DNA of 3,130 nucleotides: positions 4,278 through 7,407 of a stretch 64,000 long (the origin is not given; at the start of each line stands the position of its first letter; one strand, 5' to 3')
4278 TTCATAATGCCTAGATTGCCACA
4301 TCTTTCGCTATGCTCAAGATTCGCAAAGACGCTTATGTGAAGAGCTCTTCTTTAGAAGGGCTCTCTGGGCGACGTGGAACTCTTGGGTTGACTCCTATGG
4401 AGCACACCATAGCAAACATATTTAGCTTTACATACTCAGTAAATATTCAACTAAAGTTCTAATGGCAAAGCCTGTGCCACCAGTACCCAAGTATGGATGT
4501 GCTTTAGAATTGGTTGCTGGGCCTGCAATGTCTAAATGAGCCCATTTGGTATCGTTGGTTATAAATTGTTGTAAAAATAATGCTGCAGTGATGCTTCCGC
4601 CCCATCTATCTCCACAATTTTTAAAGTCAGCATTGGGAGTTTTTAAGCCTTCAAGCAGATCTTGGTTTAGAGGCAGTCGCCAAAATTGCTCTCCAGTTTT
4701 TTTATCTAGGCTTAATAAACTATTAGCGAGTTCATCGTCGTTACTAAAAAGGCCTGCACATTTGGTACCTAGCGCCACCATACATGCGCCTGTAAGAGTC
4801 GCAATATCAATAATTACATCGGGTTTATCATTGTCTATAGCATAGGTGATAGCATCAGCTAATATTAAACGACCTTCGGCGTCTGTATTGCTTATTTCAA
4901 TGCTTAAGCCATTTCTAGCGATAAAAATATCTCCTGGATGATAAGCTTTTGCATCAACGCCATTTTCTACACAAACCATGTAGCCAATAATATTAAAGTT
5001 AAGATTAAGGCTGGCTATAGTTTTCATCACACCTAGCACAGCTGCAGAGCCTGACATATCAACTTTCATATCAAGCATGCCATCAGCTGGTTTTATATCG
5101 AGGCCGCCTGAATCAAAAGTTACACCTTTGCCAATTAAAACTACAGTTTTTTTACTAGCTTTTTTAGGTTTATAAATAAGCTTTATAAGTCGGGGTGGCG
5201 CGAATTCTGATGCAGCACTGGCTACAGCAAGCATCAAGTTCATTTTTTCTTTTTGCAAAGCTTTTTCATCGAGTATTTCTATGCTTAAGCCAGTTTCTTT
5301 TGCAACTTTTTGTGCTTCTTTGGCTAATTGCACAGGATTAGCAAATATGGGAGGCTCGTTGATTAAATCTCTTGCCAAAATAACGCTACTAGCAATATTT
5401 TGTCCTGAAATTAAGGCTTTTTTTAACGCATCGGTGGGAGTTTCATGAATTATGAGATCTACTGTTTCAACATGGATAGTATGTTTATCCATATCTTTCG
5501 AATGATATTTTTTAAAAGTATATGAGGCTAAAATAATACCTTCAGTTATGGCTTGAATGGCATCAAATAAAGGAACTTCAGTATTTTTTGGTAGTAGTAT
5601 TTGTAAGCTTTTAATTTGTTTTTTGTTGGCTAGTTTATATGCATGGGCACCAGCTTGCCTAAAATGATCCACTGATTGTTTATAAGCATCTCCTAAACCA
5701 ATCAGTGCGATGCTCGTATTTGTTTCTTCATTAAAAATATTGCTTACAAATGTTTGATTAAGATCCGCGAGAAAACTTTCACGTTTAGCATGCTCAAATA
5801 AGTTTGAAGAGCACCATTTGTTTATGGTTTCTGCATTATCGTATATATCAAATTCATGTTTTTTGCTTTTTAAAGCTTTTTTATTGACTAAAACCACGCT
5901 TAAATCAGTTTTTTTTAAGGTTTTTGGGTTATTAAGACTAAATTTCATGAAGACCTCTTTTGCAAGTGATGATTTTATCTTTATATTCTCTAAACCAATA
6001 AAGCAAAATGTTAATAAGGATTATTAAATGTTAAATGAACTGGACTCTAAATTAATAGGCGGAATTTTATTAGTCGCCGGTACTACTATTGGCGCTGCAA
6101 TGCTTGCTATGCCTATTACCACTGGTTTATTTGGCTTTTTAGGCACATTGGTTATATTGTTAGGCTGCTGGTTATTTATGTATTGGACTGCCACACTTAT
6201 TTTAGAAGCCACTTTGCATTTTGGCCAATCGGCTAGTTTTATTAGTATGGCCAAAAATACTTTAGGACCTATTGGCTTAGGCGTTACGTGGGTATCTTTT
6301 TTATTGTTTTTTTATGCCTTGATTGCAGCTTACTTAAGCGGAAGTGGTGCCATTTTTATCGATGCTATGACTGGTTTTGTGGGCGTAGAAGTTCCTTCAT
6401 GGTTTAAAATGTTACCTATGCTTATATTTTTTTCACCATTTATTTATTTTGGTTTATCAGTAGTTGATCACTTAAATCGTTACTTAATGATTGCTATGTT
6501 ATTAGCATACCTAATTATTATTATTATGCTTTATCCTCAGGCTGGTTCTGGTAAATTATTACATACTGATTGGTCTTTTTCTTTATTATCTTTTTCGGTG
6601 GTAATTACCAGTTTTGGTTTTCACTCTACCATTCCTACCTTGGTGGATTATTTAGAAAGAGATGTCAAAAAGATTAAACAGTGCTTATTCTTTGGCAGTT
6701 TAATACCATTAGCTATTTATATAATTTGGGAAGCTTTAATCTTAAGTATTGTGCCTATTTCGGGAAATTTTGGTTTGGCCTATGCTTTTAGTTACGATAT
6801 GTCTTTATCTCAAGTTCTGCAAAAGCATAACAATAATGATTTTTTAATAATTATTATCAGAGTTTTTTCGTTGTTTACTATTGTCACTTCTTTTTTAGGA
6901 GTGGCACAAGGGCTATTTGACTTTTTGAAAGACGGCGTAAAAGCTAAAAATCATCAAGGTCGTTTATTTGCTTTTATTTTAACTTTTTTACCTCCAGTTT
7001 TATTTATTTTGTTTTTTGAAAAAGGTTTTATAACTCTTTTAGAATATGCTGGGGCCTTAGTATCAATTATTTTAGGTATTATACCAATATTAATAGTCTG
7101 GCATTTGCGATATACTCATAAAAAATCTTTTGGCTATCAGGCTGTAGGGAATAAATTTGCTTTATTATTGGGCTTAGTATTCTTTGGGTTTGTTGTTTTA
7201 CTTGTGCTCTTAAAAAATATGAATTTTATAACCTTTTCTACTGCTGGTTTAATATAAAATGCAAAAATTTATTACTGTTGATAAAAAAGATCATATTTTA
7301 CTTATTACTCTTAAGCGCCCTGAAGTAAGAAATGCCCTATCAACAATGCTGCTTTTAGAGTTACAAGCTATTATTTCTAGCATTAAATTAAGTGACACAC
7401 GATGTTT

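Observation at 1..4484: Segmental duplication of a eukaryotic-like kinase locus, with a decayed pepA fragment marking the duplication boundary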

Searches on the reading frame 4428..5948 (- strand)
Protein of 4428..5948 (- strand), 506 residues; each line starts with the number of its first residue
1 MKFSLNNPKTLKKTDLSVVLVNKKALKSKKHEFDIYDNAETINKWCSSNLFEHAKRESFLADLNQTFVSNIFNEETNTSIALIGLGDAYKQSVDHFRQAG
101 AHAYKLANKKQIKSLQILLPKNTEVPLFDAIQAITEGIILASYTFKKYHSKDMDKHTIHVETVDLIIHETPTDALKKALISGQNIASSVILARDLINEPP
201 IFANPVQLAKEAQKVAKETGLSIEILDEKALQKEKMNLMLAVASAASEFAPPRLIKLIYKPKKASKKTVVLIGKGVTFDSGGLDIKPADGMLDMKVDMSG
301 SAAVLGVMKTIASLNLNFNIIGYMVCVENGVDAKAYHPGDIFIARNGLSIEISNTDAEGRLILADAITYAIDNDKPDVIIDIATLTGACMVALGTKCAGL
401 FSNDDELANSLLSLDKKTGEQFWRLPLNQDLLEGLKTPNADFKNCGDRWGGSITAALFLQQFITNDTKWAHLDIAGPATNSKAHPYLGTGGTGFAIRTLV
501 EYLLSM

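Call 7: search_protein_families(library=pfam, proteins=[window:4428-5948:-], max_evalue=0.01)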
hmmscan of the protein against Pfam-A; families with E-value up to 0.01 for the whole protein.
window:4428-5948:- (506 aa): 2 families
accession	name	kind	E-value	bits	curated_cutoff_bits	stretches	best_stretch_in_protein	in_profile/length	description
PF00883.26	Peptidase_M17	-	2.1e-118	395.6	25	1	191-500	2-310/310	Cytosol aminopeptidase family, catalytic domain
PF02789.23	Peptidase_M17_N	-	6e-15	55.7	23.4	1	38-151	13-128/129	Cytosol aminopeptidase family, N-terminal domain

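Call 11: find_encoding_contigs(protein=window:4428-5948:-, flank=10000, max_places=6)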
Protein window:4428-5948:- (506 aa): no gene with exactly this product is on record in the collection.

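Call 16: find_related_loci(query=window:4428-5948:-, collection=genome_contigs, flank=10000)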
Query window:4428-5948:- (506 aa) in genome_contigs; peptide patterns used: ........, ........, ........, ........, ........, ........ (x = any residue, [..] = any of these).
79 stretches matched a pattern; 28 encode a relative of the query (tblastn E <= 1e-3); 28 distinct loci.
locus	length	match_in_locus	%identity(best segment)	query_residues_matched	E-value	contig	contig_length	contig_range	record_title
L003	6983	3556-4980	57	29-505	1e-177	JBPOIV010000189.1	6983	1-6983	MAG: Myxococcota bacterium isolate MAG_886 c_000000593977, whole genome shotgun sequence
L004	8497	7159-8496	58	33-480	1e-166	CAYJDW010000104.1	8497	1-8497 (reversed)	MAG TPA_asm: uncultured Myxococcales bacterium isolate ERP123247_co1_73 genome assembly, contig: NODE_5276_length_8497_c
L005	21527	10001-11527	49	11-503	5e-146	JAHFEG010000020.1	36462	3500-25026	MAG: Myxococcales bacterium isolate nzgw263 NODE_1157_length_36463_cov_4.621155, whole genome shotgun sequence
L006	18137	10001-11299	51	64-500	7e-144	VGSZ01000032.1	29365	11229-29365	MAG: Deltaproteobacteria bacterium isolate K_DeepCast_35m_m1_088 K_DeepCast_35m_m1_088_Ga0194129_10002250, whole genome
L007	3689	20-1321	49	66-500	1e-144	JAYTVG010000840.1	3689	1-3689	MAG: Deltaproteobacteria bacterium isolate GFS_5683 GFS_5683_839, whole genome shotgun sequence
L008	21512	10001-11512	49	16-503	1e-138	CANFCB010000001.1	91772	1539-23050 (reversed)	MAG: Myxococcales bacterium isolate CH-Jul18-58 genome assembly, contig: CH-Jul18-C242, whole genome shotgun sequence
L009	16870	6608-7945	50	54-500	4e-138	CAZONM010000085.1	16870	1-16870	MAG TPA_asm: uncultured Myxococcales bacterium isolate binchicken_co16_62 genome assembly, contig: NODE_5695_length_1687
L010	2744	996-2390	47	50-500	8e-144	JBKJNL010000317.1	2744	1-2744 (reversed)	MAG: Myxococcota bacterium isolate ant_bin.371 k117_6448269, whole genome shotgun sequence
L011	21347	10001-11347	51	50-500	5e-134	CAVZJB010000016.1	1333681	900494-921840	MAG: uncultured delta proteobacterium isolate MFD02416.bin.1.82 genome assembly, contig: contig_20102, whole genome shot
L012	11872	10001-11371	47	41-503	5e-129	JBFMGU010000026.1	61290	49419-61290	MAG: Myxococcota bacterium isolate MAG305 MAG305_26, whole genome shotgun sequence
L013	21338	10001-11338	50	54-500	8e-128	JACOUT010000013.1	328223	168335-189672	MAG: Deltaproteobacteria bacterium isolate NC_groundwater_80_Ag_B-0.1um_71_39 GD18-4_B1_scaffold_897221, whole genome sh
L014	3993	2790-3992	49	49-451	2e-127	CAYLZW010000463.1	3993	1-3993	MAG TPA_asm: uncultured Myxococcales bacterium isolate SRP263527_co1_29 genome assembly, contig: NODE_21621_length_3993_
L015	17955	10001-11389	48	42-500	2e-125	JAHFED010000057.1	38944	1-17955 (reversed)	MAG: Myxococcales bacterium isolate nzgw260 NODE_551_length_38945_cov_5.622218, whole genome shotgun sequence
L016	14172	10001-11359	49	50-503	1e-138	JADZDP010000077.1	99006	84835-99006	MAG: Deltaproteobacteria bacterium isolate SJ783 c_000000349196, whole genome shotgun sequence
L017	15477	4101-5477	42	42-503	4e-106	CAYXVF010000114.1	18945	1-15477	MAG TPA_asm: uncultured Bdellovibrionales bacterium isolate SRP141376_co3_27 genome assembly, contig: NODE_7850_length_1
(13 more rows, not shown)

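Call 21: list_cluster_members(proteins=[P0001, window:4428-5948:-, window:1175-1417:+, window:1399-1722:+])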
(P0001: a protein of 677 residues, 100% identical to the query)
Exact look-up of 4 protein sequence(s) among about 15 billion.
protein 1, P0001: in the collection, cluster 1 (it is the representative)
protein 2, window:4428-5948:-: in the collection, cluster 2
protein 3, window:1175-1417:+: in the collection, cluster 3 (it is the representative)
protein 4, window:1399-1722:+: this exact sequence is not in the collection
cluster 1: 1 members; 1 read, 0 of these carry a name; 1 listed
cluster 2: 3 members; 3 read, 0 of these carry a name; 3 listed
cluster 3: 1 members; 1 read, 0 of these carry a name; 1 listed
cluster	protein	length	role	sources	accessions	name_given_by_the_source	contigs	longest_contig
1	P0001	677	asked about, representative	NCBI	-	-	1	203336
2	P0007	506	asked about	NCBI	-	-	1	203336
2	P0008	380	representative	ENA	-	-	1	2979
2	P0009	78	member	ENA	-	-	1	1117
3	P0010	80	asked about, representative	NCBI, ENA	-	-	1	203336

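Call 55: search_protein_families(library=ncbifam, proteins=[window:4428-5948:-], max_evalue=0.001)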
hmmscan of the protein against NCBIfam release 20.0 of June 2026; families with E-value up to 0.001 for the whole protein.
window:4428-5948:- (506 aa): 13 families
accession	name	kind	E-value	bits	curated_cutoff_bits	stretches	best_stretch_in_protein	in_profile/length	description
NF002083.0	PRK00913.3-5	equivalog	2e-143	478.9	468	1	22-503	9-487/492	leucyl aminopeptidase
NF002076.0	PRK00913.2-3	equivalog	5.7e-138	461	491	1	29-505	23-492/494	leucyl aminopeptidase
NF002073.0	PRK00913.1-2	equivalog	3.2e-135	451.8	432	1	12-503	18-498/505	leucyl aminopeptidase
NF002077.0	PRK00913.2-4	equivalog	3e-128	429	471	1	34-502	29-494/501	leucyl aminopeptidase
NF002074.0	PRK00913.1-4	equivalog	2.7e-122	409.1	415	1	34-504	27-491/496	leucyl aminopeptidase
NF002075.0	PRK00913.2-2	equivalog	6.6e-121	404.6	468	1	32-499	30-492/502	leucyl aminopeptidase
NF002081.0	PRK00913.3-3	equivalog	1.9e-119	399.7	485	1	89-504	64-479/485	leucyl aminopeptidase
NF002082.0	PRK00913.3-4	equivalog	3.3e-118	395.7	552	1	58-503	47-500/504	leucyl aminopeptidase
NF002078.0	PRK00913.2-5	equivalog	6e-104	348.3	622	1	74-503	66-494/500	leucyl aminopeptidase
NF002072.0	PRK00913.1-1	equivalog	2.4e-93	313.4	826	1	139-504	134-493/502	leucyl aminopeptidase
NF002079.0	PRK00913.3-1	equivalog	6.1e-88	295.6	1013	1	124-499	102-485/496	leucyl aminopeptidase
NF002080.0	PRK00913.3-2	equivalog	1.8e-76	257.8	475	1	176-499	122-437/447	leucyl aminopeptidase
NF003450.0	PRK05015.1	equivalog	1.7e-72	244.4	437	1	186-504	104-426/429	aminopeptidase PepB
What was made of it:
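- Checked: (5) pepA (4428..5948, minus strand) is an intact M17 leucyl aminopeptidase gene: Pfam E=2e-118, and it passes the NCBIfam cut-off (calls 7, 55).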

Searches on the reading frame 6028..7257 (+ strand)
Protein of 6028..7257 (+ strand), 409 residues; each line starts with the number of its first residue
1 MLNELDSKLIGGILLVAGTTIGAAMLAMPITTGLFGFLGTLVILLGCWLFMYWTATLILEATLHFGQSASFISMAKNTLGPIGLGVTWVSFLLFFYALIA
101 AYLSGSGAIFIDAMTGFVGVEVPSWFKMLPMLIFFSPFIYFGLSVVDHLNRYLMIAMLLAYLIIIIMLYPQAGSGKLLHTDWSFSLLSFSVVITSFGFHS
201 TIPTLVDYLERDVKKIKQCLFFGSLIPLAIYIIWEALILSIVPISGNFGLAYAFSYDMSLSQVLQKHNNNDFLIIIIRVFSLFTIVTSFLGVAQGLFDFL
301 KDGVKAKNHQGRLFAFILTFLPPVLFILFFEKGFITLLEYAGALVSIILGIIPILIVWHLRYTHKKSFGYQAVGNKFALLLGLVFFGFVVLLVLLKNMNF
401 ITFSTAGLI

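Call 55: search_protein_families(library=ncbifam, proteins=[window:6028-7257:+], max_evalue=0.001)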
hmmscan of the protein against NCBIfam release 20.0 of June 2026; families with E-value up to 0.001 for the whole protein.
window:6028-7257:+ (409 aa): 4 families
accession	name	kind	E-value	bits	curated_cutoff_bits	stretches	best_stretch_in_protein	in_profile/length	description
TIGR00837.1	araaP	subfamily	9.2e-88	295.1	350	1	11-385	1-380/381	aromatic amino acid transporter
NF011711.0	PRK15132.1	equivalog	5.7e-69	233.1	482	1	8-394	4-391/403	tyrosine transporter TyrP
NF007789.0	PRK10483.1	equivalog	8.1e-47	160.4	515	1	7-400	11-409/414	tryptophan permease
NF007235.0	PRK09664.1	equivalog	1.6e-30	106.4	497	1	11-398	13-407/415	low affinity tryptophan permease TnaB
